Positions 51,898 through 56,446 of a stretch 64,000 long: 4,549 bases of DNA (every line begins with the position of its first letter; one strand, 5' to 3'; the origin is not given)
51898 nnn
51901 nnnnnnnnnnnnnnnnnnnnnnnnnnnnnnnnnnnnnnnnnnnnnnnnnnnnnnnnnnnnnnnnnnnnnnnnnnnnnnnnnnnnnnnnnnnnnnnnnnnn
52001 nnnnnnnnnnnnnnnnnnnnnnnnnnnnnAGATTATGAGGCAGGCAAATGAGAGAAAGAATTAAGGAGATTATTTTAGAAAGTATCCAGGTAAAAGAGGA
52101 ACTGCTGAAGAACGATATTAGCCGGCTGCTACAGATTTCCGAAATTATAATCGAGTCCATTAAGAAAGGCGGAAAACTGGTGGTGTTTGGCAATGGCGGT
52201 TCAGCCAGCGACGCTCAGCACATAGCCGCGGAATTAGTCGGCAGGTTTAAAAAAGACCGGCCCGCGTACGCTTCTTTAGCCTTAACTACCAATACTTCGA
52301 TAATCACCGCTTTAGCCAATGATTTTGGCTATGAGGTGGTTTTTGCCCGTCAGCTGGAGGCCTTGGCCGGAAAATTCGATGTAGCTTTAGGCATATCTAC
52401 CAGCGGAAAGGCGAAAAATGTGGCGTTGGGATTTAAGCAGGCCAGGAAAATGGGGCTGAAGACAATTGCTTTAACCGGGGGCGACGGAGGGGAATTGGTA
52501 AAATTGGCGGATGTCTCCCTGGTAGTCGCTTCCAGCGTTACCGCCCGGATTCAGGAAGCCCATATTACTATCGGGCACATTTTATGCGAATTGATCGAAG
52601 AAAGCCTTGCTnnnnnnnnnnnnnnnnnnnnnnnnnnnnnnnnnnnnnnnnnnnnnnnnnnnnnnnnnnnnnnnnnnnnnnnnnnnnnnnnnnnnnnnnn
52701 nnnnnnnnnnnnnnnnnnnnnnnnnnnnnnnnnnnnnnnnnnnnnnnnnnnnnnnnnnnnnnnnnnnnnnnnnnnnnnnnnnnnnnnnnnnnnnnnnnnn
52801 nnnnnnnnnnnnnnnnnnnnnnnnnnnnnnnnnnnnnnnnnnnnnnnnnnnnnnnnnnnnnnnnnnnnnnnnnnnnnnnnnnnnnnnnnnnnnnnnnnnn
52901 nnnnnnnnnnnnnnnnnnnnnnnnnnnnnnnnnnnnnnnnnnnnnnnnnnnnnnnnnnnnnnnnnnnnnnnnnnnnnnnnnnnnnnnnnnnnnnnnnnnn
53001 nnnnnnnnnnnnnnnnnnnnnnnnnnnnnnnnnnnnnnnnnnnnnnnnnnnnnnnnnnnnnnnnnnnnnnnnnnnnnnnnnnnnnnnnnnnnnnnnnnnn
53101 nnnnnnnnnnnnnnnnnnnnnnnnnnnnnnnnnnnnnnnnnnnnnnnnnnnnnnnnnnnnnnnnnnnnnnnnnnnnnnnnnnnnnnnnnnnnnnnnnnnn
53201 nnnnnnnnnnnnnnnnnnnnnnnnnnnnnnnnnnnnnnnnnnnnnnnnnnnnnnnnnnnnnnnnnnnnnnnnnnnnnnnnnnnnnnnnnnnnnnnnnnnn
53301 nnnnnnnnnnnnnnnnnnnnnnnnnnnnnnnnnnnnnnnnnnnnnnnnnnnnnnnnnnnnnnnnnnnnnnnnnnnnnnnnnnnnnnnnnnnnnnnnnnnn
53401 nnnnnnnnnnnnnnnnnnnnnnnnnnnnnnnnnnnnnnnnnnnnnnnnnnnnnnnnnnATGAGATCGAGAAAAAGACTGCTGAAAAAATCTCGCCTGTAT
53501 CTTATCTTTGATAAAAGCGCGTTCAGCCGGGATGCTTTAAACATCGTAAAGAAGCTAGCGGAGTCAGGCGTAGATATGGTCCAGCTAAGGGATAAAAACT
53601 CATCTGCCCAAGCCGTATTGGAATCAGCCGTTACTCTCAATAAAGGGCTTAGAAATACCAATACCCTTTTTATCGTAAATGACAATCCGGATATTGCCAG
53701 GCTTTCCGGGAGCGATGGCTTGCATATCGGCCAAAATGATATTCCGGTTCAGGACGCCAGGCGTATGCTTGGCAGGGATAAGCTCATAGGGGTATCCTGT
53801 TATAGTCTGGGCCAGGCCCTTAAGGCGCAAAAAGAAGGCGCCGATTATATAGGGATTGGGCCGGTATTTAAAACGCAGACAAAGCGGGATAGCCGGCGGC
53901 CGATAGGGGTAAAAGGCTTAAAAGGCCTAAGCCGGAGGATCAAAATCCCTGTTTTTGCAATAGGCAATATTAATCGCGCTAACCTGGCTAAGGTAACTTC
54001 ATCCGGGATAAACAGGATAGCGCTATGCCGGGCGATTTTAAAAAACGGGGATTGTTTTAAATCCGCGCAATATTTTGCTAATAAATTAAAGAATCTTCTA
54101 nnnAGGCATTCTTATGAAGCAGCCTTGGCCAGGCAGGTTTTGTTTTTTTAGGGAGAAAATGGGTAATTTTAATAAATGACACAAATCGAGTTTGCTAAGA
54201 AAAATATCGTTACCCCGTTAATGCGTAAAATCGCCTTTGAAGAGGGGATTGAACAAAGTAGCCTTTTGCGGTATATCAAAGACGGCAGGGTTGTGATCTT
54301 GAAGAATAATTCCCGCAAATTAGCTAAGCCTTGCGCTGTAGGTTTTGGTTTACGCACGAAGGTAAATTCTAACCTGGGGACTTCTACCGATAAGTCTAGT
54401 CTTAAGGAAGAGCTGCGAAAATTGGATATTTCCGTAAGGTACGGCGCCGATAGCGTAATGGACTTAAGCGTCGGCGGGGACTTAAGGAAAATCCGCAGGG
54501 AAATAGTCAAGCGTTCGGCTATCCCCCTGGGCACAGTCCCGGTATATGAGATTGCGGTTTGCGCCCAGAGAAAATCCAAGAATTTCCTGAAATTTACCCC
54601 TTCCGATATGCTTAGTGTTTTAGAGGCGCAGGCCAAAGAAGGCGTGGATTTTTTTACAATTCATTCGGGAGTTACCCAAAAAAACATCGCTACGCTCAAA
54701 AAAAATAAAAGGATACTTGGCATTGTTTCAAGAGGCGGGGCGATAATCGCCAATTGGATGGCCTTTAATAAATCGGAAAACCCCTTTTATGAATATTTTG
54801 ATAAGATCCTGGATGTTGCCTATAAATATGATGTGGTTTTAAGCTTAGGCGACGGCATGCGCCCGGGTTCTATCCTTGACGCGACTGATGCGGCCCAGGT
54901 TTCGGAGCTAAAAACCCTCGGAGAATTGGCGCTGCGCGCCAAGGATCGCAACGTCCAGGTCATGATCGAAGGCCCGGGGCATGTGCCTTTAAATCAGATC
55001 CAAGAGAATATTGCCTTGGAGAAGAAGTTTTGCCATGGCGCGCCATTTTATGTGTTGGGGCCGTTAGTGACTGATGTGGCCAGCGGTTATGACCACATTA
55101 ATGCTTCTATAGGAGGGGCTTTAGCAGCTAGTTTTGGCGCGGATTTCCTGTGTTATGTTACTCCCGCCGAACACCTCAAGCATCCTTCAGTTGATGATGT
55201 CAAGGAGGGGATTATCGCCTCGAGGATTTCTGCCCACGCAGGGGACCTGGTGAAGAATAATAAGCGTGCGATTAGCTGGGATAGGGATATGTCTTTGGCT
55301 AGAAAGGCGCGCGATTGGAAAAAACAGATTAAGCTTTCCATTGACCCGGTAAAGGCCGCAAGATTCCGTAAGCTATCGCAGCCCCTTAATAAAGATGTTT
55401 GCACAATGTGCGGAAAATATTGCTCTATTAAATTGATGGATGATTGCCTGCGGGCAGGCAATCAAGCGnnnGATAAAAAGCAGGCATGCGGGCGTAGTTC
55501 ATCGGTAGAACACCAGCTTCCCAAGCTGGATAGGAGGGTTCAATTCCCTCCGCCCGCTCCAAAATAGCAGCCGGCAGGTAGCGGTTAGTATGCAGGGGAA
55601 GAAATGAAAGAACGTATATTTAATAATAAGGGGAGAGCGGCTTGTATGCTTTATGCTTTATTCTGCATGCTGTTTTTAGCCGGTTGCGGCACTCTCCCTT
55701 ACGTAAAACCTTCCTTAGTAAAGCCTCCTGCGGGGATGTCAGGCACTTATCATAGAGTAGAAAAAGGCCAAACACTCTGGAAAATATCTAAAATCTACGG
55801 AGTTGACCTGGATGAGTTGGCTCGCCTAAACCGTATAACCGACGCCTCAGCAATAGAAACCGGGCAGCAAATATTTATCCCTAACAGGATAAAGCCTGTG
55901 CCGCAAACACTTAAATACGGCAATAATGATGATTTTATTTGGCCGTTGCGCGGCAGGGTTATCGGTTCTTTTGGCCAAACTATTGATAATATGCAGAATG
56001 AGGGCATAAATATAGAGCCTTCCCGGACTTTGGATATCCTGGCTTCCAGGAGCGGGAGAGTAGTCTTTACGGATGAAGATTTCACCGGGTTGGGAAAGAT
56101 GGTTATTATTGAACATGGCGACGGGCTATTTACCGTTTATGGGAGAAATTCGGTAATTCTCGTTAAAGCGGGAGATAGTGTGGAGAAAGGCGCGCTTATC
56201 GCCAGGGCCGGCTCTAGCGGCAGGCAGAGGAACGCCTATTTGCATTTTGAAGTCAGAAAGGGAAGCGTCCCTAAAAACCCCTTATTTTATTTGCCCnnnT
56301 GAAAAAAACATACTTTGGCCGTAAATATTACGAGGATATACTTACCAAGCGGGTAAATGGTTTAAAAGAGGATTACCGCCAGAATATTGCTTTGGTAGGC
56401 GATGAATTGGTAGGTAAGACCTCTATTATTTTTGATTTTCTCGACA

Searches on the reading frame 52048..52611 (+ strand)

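Call 71: search_protein_families(library=pfam, proteins=[window:52048-52611:+], max_evalue=0.01)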
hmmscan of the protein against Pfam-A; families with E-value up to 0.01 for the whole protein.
window:52048-52611:+ (188 aa): 2 families
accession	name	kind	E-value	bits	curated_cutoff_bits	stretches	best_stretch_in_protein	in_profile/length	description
PF13580.11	SIS_2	-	5.2e-25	88.5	27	1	14-144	8-138/138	SIS domain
PF01380.27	SIS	-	1e-06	29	25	1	105-163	49-107/131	SIS domain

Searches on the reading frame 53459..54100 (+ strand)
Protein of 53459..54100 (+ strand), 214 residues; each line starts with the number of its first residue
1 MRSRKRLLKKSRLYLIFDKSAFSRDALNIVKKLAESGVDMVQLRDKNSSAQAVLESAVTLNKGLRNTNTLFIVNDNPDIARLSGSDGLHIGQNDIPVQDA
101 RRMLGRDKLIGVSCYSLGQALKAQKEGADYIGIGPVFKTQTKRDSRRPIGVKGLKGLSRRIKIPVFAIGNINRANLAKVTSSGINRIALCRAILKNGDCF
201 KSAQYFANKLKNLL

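Call 71: search_protein_families(library=pfam, proteins=[window:53459-54100:+], max_evalue=0.01)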
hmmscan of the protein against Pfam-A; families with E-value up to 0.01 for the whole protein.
window:53459-54100:+ (214 aa): 2 families
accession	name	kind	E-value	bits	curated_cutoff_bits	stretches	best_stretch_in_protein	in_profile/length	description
PF02581.23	TMP-TENI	-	1.6e-58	197.4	27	1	13-193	1-180/180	Thiamine monophosphate synthase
PF01729.25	QRPTase_C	-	0.0016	18.6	23.1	1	97-191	70-156/169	Quinolinate phosphoribosyl transferase, C-terminal domain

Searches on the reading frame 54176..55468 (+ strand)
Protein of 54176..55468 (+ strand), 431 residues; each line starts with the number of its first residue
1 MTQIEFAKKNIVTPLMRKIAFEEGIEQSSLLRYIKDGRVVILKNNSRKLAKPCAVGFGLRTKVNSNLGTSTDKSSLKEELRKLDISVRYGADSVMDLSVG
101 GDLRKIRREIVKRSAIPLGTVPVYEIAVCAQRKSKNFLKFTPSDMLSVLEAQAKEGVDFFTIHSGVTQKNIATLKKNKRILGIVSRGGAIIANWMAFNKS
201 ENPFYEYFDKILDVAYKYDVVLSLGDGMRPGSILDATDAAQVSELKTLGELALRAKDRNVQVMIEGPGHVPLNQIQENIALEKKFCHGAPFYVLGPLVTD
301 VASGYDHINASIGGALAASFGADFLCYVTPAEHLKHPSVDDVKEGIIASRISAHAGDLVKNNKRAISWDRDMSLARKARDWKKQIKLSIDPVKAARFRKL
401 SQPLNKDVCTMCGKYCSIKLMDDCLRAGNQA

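Call 71: search_protein_families(library=pfam, proteins=[window:54176-55468:+], max_evalue=0.01)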
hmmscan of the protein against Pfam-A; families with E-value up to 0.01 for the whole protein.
window:54176-55468:+ (431 aa): 1 family
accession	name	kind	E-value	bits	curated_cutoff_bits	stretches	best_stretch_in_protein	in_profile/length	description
PF01964.24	ThiC_Rad_SAM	-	1.9e-184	613.7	25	1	2-422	1-419/420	Radical SAM ThiC family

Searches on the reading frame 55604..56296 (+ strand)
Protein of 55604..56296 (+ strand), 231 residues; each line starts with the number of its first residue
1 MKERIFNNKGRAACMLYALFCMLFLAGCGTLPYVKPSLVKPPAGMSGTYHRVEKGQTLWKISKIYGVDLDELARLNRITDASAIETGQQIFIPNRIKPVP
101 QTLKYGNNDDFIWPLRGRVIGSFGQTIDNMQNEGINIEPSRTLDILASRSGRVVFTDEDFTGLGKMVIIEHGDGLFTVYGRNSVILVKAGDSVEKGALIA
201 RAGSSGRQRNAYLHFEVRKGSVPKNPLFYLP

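Call 71: search_protein_families(library=pfam, proteins=[window:55604-56296:+], max_evalue=0.01)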
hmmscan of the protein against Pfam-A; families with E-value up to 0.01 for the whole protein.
window:55604-56296:+ (231 aa): 3 families
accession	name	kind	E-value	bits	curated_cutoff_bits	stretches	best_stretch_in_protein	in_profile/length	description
PF01551.29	Peptidase_M23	-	3e-24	85.5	28.7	1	132-226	3-96/96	Peptidase family M23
PF01476.26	LysM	-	2.7e-13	50.1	20.9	1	50-93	1-43/43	LysM domain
PF23446.1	LysM1_NFP_LYK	-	0.0023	19.2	36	1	56-93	16-54/60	NFP/LYK LysM1 domain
